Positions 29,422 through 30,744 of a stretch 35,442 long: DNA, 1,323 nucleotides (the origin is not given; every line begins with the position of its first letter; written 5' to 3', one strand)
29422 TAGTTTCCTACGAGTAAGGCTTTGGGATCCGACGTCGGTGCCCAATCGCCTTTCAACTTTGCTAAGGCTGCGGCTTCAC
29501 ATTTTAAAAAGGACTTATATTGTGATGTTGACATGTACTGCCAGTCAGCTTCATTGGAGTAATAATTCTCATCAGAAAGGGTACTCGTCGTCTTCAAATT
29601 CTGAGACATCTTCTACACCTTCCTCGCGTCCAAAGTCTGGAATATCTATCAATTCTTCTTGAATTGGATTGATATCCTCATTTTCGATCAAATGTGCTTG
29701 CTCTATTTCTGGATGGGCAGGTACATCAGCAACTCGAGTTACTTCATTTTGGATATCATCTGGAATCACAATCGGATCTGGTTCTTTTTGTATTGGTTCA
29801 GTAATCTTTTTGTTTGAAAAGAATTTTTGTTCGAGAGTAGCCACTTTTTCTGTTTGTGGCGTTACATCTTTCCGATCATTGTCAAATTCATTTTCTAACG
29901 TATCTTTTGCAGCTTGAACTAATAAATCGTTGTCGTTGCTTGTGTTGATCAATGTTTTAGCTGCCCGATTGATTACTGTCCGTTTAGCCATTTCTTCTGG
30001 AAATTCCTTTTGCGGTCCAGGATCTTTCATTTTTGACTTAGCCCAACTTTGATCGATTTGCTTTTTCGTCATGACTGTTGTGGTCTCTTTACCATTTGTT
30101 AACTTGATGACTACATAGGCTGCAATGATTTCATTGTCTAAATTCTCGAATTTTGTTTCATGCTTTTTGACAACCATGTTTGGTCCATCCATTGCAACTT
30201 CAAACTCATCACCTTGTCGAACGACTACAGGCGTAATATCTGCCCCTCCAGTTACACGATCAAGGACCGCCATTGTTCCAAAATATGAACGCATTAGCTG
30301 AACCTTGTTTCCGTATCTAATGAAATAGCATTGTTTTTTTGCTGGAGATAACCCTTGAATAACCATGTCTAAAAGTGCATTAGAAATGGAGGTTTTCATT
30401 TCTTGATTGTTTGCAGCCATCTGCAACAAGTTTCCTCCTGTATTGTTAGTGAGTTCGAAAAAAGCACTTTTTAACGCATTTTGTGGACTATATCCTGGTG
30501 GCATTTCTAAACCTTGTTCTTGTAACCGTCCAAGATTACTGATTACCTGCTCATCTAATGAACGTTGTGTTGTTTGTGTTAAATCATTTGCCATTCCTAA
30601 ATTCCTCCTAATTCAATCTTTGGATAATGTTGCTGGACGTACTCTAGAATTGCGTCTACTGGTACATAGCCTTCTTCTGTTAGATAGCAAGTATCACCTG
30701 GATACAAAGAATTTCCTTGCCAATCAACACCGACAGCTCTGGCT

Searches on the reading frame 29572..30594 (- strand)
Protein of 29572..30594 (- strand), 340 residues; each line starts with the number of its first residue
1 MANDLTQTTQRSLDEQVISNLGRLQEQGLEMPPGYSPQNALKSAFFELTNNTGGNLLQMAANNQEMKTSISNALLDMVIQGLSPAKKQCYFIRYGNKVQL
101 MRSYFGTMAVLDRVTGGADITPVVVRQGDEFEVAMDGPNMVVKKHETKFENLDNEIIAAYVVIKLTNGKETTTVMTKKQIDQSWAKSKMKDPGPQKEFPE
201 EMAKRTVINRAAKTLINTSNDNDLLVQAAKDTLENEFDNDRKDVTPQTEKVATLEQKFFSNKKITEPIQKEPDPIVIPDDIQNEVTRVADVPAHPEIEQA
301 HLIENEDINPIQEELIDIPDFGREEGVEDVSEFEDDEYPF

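Call 82: search_protein_families(library=pfam, proteins=[window:29572-30594:-], max_evalue=0.001)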
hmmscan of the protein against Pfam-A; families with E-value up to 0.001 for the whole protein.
window:29572-30594:- (340 aa): 1 family
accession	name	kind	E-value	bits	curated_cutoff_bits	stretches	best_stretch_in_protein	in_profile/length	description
PF03837.19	RecT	-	7.6e-40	137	24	1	66-231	20-181/198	RecT family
